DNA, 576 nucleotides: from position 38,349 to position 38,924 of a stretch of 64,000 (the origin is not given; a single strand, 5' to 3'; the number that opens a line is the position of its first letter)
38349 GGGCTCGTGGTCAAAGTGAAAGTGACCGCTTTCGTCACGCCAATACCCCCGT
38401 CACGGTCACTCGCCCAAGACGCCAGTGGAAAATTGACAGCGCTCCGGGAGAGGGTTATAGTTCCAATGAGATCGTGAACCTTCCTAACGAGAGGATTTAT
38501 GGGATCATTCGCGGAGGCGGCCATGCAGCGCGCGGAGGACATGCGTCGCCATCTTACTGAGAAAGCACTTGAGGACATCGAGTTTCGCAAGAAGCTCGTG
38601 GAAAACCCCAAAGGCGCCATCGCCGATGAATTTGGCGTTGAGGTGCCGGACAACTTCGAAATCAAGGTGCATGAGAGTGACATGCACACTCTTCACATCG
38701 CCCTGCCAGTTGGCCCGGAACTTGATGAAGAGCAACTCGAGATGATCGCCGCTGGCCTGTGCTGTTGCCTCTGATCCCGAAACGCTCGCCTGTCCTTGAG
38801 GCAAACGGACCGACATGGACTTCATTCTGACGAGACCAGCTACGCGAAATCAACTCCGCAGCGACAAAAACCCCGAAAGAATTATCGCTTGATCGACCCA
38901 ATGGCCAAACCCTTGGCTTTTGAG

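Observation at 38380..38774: Orphan NHLP-type RiPP leader peptide with a minimal LCCCL core under a consensus promoter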

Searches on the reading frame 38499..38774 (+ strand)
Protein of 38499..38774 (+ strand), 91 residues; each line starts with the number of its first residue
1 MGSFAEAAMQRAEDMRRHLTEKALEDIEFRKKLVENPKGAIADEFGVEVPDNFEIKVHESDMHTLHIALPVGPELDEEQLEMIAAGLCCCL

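Call 3: search_protein_families(library=ncbifam, proteins=[window:38499-38771:+], max_evalue=1)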
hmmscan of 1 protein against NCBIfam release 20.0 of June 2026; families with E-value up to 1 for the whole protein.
window:38499-38771:+ (91 aa): 6 families
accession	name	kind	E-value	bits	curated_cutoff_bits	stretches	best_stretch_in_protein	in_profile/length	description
TIGR03793.1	leader_NHLP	domain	1.9e-20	72.5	50.9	1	13-86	3-77/77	NHLP leader peptide family RiPP precursor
TIGR01323.1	nitrile_alph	equivalog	1.3e-07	31.4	249.85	1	26-79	114-170/189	nitrile hydratase subunit alpha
TIGR03887.1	thiocyan_alph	equivalog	1.7e-07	31.3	291.45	1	27-79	126-177/200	thiocyanate hydrolase subunit gamma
NF038399.1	NH_RiPP_Os17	domain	0.00011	22.1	40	1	21-43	8-30/63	Os1348 family NHLP clan protein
TIGR03795.1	RNP_Burkhold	subfamily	0.0003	21.1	41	1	23-66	24-67/114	BMA_0021/BMA_0022 family TOMM bacteriocin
NF033431.1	cinnamycin_RiPP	subfamily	0.017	15.7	35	1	18-66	3-48/81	cinnamycin family lantibiotic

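Call 4: search_protein_families(library=pfam, proteins=[window:38499-38771:+], max_evalue=1)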
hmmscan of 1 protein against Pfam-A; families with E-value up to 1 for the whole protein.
window:38499-38771:+ (91 aa): 3 families
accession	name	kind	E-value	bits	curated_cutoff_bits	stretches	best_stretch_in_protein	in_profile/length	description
PF02979.21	NHase_alpha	-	4.8e-08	33.1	27.2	1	26-78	114-165/184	Nitrile hydratase, alpha chain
PF19398.4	DurB-like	-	0.02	15.6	26.6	1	17-66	4-49/81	Lantibiotic duramycin B-like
PF14407.11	Frankia_peptide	-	0.1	13.3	48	1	22-43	8-29/63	Ribosomally synthesized peptide prototyped by Frankia Franean1_4349.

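Call 8: find_homologous_proteins(query=window:38499-38771:+, max_evalue=0.001)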
Query window:38499-38771:+ (91 aa): 62 proteins with E <= 0.001 among 64 candidates.
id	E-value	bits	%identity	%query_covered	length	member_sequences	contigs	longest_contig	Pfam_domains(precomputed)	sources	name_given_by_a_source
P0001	2.9e-48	179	100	91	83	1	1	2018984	PF02979.22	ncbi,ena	-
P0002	3.2e-44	166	81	100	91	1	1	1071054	PF02979.22,PF27793.1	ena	-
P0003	3.4e-43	163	82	100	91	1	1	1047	PF02979.22,PF27793.1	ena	-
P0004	1.2e-41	158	81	99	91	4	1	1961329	PF02979.22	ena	-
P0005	2.3e-40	154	79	99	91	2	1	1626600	PF02979.22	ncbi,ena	-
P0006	4.1e-39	150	78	99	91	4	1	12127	PF02979.22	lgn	-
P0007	4.5e-39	150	74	100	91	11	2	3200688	PF02979.22,PF27793.1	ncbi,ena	-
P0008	4.7e-39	150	74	100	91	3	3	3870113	PF02979.22,PF27793.1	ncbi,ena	-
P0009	9.3e-39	149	74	99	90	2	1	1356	PF02979.22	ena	-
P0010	3.7e-38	147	73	100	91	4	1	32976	PF02979.22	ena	-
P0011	1.1e-37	146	70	100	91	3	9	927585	PF02979.22,PF27793.1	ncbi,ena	-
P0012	1.4e-37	145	71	99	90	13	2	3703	PF02979.22,PF27793.1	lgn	-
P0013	1.2e-35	139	67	100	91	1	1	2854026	PF02979.22,PF27793.1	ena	-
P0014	1.3e-35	139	70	100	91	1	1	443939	PF14407.12,PF02979.22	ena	-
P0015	1.4e-35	139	70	100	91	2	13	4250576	PF02979.22,PF27793.1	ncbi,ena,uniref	ncbi:NHLP leader peptide family RiPP precursor [Candidatus Rariloculus sp.]|uniref:NHLP leader pepti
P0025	4.0e-32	128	72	90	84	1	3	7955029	PF02979.22,PF27793.1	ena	-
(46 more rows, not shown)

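Call 11: find_encoding_contigs(protein=P0015, flank=10000, max_places=3)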
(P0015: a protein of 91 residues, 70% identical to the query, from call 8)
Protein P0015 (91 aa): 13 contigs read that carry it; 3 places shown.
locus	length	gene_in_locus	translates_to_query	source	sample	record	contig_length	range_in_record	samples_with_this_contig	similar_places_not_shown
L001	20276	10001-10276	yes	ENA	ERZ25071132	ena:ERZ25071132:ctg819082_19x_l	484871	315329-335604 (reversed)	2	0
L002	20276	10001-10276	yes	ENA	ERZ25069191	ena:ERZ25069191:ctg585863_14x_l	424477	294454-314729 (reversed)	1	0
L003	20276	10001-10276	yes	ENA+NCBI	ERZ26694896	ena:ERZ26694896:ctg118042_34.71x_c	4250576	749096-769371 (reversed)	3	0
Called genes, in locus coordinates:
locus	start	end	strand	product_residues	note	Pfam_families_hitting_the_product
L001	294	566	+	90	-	-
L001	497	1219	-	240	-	PF13191:AAA_16 (faint), PF20720:nSTAND3 (weak), PF00004:AAA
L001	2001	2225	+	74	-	-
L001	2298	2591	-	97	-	PF11390:FdsD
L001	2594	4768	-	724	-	PF04879:Molybdop_Fe4S4, PF00384:Molybdopterin, PF01568:Molydop_binding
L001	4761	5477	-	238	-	PF13510:Fer2_4, PF13183:Fer4_8 (weak), PF13237:Fer4_10 (weak), PF14697:Fer4_21 (weak), PF22117:Fer4_Nqo3 (weak), PF12838:Fer4_7, PF13187:Fer4_9 (weak), PF00037:Fer4 (weak), +2 more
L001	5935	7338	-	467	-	PF01546:Peptidase_M20, PF07687:M20_dimer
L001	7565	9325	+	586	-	PF00860:Xan_ur_permease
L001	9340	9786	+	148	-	PF00873:ACR_tran (weak), PF03176:MMPL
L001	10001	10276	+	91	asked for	PF27793:RNP_Burkhold (faint), PF02979:NHase_alpha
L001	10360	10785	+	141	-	PF01209:Ubie_methyltran (weak), PF08241:Methyltransf_11, PF13489:Methyltransf_23 (weak), PF13649:Methyltransf_25, PF13847:Methyltransf_31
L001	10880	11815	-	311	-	-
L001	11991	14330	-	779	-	PF21084:WHD_DUF4423_like (weak), PF02624:YcaO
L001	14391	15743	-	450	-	PF00487:FA_desaturase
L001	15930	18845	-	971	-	PF00664:ABC_membrane, PF00005:ABC_tran, PF13191:AAA_16 (weak)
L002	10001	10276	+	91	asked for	PF27793:RNP_Burkhold (faint), PF02979:NHase_alpha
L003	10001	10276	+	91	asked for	PF27793:RNP_Burkhold (faint), PF02979:NHase_alpha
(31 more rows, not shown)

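Call 12: find_encoding_contigs(protein=P0025, flank=10000, max_places=3)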
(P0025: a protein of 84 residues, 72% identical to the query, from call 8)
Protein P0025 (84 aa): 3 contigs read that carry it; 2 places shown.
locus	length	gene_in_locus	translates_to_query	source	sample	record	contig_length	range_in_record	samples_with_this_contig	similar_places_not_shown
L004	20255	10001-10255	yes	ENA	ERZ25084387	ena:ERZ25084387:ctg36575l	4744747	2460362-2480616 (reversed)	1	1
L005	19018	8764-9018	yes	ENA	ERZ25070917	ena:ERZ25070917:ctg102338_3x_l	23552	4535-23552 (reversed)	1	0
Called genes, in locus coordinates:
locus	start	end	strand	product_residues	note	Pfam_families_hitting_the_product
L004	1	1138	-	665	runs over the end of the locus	PF02538:Hydantoinase_B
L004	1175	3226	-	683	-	PF05378:Hydant_A_N, PF01968:Hydantoinase_A, PF19278:Hydant_A_C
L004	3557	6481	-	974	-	PF00664:ABC_membrane, PF00005:ABC_tran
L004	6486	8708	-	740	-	PF03412:Peptidase_C39, PF00664:ABC_membrane, PF00005:ABC_tran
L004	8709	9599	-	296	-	PF25919:BSH_CusB (faint)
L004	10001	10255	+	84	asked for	PF02979:NHase_alpha, PF27793:RNP_Burkhold (faint)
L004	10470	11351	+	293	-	-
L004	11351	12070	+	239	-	PF03176:MMPL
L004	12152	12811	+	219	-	PF03176:MMPL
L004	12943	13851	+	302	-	PF01565:FAD_binding_4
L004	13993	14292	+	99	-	-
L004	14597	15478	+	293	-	PF02353:CMAS, PF13489:Methyltransf_23, PF01209:Ubie_methyltran, PF13649:Methyltransf_25, PF13847:Methyltransf_31, PF08241:Methyltransf_11, PF08242:Methyltransf_12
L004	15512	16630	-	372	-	-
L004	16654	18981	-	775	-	PF02624:YcaO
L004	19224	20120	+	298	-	PF02353:CMAS, PF01209:Ubie_methyltran, PF13489:Methyltransf_23, PF08241:Methyltransf_11, PF08242:Methyltransf_12, PF13649:Methyltransf_25, PF13847:Methyltransf_31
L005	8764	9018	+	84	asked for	PF02979:NHase_alpha, PF27793:RNP_Burkhold (faint)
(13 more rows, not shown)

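Call 17: find_encoding_contigs(protein=P0001, flank=10000, max_places=2)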
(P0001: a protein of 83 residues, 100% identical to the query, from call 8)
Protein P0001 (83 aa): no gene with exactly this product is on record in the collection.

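Call 18: find_encoding_contigs(protein=P0002, flank=10000, max_places=2)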
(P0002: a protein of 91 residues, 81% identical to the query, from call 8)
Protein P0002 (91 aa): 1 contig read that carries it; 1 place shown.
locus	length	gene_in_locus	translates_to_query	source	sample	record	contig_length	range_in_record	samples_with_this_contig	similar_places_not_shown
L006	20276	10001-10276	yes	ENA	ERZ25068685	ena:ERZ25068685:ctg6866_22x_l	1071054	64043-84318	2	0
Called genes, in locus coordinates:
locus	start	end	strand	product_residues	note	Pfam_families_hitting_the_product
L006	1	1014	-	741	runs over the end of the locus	PF03412:Peptidase_C39, PF00664:ABC_membrane, PF00005:ABC_tran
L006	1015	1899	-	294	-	-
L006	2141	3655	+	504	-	PF13701:DDE_Tnp_1_4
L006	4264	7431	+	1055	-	PF03797:Autotransporter, PF13505:OMP_b-brl (faint)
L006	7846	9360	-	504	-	PF13701:DDE_Tnp_1_4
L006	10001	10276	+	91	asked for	PF02979:NHase_alpha, PF27793:RNP_Burkhold (faint)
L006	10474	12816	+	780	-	PF03176:MMPL, PF02460:Patched (faint), PF12349:Sterol-sensing, PF03176:MMPL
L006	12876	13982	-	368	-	-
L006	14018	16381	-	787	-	PF02624:YcaO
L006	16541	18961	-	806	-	PF00487:FA_desaturase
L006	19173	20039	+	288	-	PF02353:CMAS, PF13489:Methyltransf_23, PF01209:Ubie_methyltran, PF09445:Methyltransf_15 (weak), PF13847:Methyltransf_31, PF08241:Methyltransf_11, PF08242:Methyltransf_12, PF13649:Methyltransf_25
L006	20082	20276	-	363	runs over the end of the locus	PF00817:IMS, PF11798:IMS_HHH (weak), PF21999:IMS_HHH_1 (weak), PF11799:IMS_C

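Call 19: find_encoding_contigs(protein=P0007, flank=10000, max_places=2)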
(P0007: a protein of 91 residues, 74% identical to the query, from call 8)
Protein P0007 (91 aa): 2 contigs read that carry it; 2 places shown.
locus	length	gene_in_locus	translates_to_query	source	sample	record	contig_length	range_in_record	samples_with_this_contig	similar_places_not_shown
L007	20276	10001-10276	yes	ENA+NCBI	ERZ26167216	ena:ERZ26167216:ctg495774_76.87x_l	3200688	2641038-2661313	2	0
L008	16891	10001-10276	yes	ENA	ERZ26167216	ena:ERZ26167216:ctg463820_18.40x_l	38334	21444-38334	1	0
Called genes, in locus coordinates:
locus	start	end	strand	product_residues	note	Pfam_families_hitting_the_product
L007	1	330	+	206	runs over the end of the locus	PF00462:Glutaredoxin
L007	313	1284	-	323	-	PF04055:Radical_SAM, PF12345:DUF3641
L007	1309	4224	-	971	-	PF00664:ABC_membrane, PF00005:ABC_tran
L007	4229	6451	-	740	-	PF03412:Peptidase_C39, PF00664:ABC_membrane, PF00005:ABC_tran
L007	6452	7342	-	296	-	PF25919:BSH_CusB (faint)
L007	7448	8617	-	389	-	PF01565:FAD_binding_4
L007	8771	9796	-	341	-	PF02353:CMAS, PF13489:Methyltransf_23, PF01209:Ubie_methyltran, PF13847:Methyltransf_31, PF08241:Methyltransf_11, PF08242:Methyltransf_12, PF13649:Methyltransf_25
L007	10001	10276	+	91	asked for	PF02979:NHase_alpha, PF27793:RNP_Burkhold (faint)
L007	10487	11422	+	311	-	-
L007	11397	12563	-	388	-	PF14294:DUF4372, PF01609:DDE_Tnp_1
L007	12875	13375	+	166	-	-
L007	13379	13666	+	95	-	-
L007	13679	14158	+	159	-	PF00873:ACR_tran (faint), PF03176:MMPL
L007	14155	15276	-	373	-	-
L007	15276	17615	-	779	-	PF21084:WHD_DUF4423_like (weak), PF02624:YcaO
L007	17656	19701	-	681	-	PF00487:FA_desaturase, PF03710:GlnE (weak)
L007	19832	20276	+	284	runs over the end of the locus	PF00494:SQS_PSY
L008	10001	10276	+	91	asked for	PF02979:NHase_alpha, PF27793:RNP_Burkhold (faint)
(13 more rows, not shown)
